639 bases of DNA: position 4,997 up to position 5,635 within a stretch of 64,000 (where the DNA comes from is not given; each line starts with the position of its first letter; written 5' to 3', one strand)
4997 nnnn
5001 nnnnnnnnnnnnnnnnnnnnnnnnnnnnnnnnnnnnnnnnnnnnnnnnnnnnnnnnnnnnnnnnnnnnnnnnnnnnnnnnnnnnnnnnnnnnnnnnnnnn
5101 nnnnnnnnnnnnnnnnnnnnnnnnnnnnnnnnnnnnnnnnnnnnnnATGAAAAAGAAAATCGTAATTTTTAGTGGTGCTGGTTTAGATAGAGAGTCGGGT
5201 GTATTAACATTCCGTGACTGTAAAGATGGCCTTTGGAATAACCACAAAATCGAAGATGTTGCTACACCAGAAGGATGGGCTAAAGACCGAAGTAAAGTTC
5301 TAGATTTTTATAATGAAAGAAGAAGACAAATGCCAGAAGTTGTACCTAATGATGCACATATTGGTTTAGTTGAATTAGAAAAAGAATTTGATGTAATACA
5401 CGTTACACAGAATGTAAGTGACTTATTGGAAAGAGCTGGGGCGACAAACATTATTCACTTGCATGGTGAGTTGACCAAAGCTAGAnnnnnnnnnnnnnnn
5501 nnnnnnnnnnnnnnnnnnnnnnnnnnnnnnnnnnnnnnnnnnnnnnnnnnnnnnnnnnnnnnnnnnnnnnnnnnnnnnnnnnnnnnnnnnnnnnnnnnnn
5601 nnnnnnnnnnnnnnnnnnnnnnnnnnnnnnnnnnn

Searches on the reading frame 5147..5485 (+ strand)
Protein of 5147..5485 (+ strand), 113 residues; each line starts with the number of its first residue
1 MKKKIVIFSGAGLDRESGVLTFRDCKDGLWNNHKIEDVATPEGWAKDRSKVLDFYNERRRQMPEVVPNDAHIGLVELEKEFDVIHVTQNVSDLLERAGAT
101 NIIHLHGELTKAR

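Call 77: search_solved_structures(query=window:5147-5485:+, max_evalue=1e-10, show_alignments=5)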
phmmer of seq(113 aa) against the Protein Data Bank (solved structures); distinct sequences matched with E-value up to 1e-10: 31.
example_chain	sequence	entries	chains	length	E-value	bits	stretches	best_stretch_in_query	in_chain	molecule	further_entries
6rxj_A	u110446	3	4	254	7.1e-32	113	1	2-113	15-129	NAD-dependent protein deacylase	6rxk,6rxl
1s5p_A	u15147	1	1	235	7.7e-32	112.9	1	2-113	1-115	NAD-dependent deacetylase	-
6rxm_A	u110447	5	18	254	9.7e-31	109.3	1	2-113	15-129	NAD-dependent protein deacylase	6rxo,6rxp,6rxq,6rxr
6rxs_A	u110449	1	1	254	9.6e-30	106.1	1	2-113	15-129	NAD-dependent protein deacylase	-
4twi_A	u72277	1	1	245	4.9e-24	87.7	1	3-110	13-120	NAD-dependent protein deacylase 1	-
1m2g_A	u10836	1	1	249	5.1e-24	87.7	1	3-110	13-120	Silent Information Regulator 2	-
1m2k_A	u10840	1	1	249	5.1e-24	87.7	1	3-110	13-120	Silent Information Regulator 2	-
1ici_A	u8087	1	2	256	5.4e-24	87.6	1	3-110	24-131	TRANSCRIPTIONAL REGULATORY PROTEIN, SIR2 FAMILY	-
1m2h_A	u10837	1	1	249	9.8e-24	86.8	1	3-110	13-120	Silent Information Regulator 2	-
1m2n_A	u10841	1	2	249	4.9e-23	84.5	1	3-110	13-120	Silent Information Regulator 2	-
1m2j_A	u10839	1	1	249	5e-23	84.5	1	3-110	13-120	Silent Information Regulator 2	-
6enx_A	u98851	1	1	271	1.2e-20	76.8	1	3-113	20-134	NAD-dependent protein deacylase sirtuin-5, mitochondrial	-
4utn_A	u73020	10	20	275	1.3e-20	76.8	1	3-113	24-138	NAD-DEPENDENT PROTEIN DEACYLASE SIRTUIN-5, MITOCHONDRIAL | SIRTUIN 5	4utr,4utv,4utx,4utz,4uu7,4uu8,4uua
6eo0_A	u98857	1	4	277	1.3e-20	76.7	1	3-113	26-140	NAD-dependent protein deacylase sirtuin-5, mitochondrial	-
6fky_A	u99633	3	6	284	1.3e-20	76.7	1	3-113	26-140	NAD-dependent protein deacylase sirtuin-5, mitochondrial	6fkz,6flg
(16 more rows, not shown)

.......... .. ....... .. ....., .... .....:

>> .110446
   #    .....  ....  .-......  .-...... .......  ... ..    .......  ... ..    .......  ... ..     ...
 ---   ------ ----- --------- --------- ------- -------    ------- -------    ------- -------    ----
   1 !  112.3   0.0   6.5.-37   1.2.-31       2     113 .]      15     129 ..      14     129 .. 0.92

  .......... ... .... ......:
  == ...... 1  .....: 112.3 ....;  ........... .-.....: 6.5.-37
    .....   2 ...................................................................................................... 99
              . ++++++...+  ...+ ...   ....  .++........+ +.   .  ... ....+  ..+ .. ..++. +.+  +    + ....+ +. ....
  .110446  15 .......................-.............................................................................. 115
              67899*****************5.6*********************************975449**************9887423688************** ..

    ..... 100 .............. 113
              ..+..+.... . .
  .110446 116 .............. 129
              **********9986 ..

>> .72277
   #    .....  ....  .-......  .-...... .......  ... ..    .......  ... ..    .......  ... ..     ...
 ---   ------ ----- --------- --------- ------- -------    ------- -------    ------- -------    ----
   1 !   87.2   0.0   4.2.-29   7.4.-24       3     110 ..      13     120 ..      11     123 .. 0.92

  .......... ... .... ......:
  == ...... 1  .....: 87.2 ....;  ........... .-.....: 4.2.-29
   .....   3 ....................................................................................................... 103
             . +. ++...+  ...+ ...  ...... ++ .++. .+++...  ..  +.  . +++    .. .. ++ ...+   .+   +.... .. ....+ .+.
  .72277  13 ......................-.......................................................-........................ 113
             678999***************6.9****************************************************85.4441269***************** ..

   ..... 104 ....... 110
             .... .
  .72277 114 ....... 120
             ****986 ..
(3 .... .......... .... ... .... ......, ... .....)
